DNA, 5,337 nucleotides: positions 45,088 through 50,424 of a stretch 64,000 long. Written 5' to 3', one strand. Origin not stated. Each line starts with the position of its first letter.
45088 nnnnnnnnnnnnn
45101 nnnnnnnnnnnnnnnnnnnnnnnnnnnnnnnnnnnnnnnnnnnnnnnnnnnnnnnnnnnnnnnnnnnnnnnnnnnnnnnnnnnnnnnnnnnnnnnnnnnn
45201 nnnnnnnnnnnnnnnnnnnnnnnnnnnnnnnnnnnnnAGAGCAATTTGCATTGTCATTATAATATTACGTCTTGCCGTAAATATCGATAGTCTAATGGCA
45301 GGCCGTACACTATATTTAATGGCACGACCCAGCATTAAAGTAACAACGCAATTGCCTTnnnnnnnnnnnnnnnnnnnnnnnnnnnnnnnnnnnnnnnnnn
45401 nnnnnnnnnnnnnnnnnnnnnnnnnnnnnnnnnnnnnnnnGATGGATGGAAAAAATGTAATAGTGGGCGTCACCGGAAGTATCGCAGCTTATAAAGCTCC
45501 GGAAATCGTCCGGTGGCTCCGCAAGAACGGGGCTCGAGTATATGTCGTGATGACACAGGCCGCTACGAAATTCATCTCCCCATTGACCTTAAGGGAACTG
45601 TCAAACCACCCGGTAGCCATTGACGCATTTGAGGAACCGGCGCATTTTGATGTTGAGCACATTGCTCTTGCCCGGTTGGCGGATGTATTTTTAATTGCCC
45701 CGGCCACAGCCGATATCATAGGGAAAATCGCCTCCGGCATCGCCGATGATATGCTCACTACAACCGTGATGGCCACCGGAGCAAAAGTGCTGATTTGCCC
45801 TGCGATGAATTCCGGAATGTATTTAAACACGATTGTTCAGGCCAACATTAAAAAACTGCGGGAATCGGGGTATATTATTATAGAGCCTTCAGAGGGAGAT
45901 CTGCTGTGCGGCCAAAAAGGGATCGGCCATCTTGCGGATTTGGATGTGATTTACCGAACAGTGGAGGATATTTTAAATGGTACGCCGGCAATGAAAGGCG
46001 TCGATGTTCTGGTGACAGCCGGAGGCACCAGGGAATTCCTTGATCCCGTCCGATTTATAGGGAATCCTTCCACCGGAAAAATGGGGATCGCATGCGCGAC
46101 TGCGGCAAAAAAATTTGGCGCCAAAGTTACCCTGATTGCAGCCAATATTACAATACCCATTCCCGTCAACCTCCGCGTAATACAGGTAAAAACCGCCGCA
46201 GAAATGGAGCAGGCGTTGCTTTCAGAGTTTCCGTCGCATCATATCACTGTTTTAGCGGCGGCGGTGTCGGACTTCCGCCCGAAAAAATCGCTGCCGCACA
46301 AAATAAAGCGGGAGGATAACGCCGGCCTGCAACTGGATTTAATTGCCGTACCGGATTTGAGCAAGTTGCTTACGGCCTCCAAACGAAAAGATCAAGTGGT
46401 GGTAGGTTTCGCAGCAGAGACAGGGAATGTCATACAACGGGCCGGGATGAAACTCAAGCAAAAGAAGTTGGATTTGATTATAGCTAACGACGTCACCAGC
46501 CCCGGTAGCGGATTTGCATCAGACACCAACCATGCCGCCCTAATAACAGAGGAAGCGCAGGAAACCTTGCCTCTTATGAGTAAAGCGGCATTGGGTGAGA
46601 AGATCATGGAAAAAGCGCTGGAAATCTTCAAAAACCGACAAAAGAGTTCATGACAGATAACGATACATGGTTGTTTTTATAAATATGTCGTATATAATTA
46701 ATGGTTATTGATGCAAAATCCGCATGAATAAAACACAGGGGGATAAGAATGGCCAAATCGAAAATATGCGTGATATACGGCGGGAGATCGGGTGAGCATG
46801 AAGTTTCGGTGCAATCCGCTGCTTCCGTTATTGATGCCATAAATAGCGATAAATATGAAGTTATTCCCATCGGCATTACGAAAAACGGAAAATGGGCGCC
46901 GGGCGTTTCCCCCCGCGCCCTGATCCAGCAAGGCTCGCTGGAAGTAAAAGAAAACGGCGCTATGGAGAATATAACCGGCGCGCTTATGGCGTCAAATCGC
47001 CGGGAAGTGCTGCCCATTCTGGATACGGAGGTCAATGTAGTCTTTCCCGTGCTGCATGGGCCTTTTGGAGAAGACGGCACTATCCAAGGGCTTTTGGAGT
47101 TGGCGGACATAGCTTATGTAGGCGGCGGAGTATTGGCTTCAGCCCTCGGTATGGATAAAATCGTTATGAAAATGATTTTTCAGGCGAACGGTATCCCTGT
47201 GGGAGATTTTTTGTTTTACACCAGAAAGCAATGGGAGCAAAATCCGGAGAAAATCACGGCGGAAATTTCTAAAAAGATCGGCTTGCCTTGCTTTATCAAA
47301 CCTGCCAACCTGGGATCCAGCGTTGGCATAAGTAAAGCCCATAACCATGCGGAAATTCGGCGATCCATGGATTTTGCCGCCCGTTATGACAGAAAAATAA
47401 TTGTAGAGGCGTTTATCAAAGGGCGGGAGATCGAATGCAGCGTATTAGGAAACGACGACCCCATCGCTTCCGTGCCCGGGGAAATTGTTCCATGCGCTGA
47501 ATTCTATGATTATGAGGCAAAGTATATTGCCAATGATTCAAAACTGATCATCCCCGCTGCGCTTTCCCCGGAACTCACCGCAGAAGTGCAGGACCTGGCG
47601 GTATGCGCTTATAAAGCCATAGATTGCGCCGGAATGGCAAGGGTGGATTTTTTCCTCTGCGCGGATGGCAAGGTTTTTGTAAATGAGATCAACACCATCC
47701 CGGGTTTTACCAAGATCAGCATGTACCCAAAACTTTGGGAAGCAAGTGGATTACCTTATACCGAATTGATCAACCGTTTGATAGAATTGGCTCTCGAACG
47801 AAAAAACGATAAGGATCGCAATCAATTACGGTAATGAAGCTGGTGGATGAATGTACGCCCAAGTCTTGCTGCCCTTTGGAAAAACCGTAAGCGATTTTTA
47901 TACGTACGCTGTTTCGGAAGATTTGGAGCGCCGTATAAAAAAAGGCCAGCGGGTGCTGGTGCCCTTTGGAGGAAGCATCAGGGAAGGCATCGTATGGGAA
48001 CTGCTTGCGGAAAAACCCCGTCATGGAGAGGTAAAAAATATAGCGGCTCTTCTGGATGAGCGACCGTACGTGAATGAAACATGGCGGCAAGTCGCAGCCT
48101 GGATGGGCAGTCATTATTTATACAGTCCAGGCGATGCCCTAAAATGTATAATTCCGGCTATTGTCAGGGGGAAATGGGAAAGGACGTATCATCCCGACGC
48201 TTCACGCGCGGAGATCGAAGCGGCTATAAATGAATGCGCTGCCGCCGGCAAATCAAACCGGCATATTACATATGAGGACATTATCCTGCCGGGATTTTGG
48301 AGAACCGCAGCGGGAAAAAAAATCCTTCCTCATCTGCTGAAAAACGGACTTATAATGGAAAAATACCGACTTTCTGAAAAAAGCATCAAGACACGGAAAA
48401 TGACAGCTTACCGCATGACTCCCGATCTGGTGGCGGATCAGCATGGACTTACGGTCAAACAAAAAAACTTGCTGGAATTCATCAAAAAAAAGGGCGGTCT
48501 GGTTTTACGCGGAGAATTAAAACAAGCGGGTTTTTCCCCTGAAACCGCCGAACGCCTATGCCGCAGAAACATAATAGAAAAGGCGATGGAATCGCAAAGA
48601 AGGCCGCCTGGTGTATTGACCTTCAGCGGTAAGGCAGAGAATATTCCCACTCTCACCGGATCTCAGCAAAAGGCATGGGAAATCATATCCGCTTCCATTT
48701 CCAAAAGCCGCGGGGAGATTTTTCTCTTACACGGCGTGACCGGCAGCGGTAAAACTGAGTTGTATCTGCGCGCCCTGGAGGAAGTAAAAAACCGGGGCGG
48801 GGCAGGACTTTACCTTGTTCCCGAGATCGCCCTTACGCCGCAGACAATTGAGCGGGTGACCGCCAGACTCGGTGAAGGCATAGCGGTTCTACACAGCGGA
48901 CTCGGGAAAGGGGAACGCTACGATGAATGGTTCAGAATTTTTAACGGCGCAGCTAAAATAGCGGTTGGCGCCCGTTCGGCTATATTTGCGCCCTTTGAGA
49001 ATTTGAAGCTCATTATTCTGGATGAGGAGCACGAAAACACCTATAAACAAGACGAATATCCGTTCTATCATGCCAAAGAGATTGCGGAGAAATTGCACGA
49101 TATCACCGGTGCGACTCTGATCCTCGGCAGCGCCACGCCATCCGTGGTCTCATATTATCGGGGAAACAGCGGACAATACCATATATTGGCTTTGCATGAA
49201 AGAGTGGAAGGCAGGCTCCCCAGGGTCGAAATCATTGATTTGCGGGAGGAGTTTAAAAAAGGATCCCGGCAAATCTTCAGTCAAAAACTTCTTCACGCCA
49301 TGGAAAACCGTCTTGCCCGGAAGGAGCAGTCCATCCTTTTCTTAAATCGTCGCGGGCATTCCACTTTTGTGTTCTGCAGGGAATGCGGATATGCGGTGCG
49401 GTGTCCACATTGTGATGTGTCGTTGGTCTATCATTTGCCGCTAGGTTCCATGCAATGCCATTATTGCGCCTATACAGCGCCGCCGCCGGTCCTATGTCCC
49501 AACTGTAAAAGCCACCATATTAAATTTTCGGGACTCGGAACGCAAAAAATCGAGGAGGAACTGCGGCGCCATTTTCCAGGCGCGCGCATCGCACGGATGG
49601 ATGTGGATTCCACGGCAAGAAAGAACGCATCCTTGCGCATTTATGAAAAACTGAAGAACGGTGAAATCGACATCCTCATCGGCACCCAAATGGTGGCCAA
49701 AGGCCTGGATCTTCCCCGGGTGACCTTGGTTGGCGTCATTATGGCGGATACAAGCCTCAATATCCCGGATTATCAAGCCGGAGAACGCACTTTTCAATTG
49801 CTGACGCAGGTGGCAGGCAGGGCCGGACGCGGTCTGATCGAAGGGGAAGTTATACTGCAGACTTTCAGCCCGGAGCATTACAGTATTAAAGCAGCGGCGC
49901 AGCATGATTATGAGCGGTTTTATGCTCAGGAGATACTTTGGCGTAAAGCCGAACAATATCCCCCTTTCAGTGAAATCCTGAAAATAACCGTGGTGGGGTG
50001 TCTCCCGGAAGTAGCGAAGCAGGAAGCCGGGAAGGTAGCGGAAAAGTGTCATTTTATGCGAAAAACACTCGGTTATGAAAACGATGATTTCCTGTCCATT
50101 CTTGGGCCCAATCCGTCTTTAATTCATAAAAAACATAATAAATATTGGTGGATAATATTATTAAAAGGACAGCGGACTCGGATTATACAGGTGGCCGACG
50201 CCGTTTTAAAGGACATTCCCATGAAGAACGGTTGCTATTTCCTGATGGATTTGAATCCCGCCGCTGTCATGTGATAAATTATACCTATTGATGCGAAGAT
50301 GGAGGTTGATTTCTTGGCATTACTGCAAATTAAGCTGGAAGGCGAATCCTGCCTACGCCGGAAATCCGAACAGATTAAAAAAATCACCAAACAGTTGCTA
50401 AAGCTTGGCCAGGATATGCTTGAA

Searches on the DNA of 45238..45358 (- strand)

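Call 22: search_dna_similar(query=window:45238-45358:-, collection=plasmids, mode=distant, max_evalue=0.01)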
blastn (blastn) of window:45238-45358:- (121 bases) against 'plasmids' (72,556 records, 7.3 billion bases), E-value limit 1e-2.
No match.

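Call 23: search_dna_similar(query=window:45238-45358:-, collection=phages, mode=distant, max_evalue=0.01)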
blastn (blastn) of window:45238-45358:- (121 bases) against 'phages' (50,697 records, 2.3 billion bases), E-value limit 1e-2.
No match.

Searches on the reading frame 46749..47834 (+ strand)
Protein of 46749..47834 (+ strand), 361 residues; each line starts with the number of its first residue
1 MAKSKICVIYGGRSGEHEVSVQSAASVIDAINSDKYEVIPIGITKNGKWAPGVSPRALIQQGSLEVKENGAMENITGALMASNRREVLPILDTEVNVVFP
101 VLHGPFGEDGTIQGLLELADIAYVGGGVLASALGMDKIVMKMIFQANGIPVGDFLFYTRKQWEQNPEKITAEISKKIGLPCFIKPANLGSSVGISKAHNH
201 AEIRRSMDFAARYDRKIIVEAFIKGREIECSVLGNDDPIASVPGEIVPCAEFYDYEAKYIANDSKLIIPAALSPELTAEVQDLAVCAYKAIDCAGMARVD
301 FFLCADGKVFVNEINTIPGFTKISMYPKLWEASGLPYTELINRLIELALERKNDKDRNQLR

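Call 34: search_protein_families(library=pfam, proteins=[window:46749-47834:+])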
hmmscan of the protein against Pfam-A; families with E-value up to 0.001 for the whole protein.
window:46749-47834:+ (361 aa): 7 families
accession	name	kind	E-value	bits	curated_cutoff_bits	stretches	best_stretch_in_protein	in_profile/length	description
PF07478.18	Dala_Dala_lig_C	-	8.3e-78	261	24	1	143-346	1-204/204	D-ala D-ala ligase C-terminus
PF01820.27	Dala_Dala_lig_N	-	7.4e-36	123.8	34.6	1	5-125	1-120/121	D-ala D-ala ligase N-terminus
PF02222.28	ATP-grasp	-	3.7e-13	50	27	1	144-315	3-160/179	ATP-grasp domain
PF02786.22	CPSase_L_D2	-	4.3e-06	26.8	19.8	1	170-316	30-178/211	Carbamoyl-phosphate synthase L chain, ATP binding domain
PF02655.19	ATP-grasp_3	-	0.0001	22.9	23.2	1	164-315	17-154/160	ATP-grasp domain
PF08443.16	RimK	-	0.00061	19.9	21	0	164-328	25-177/188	RimK-like ATP-grasp domain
PF13535.11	ATP-grasp_4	-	0.00083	19.4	27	0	178-233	2-71/160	ATP-grasp domain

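Call 43: find_encoding_contigs(protein=window:46749-47834:+, flank=10000, max_places=4)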
Protein window:46749-47834:+ (361 aa): no gene with exactly this product is on record in the collection.

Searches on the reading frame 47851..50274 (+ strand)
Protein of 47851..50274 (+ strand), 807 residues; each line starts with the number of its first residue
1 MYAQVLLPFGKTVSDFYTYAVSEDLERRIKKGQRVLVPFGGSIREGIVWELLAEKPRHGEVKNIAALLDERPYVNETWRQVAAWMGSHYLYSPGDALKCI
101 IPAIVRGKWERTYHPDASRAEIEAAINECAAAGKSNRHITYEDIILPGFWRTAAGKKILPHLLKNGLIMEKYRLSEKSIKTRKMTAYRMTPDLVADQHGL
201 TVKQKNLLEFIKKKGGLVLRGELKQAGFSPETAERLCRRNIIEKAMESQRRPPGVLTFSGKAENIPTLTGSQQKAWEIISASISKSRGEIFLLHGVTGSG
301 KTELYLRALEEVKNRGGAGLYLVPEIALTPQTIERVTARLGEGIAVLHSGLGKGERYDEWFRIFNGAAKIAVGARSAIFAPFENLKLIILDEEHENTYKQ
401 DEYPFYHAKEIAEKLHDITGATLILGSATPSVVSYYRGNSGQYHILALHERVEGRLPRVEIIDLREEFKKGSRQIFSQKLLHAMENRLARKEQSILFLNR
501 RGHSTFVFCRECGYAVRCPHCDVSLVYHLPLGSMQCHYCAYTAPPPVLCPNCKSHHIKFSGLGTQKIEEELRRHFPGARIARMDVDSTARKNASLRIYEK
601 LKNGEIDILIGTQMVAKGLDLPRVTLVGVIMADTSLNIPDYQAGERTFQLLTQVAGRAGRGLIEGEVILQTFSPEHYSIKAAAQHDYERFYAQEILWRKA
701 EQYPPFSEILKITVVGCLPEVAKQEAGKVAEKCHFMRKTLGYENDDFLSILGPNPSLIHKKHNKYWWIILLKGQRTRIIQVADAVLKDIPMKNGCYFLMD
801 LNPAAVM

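Call 58: find_encoding_contigs(protein=window:47851-50274:+, flank=10000, max_places=4)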
Protein window:47851-50274:+ (807 aa): no gene with exactly this product is on record in the collection.
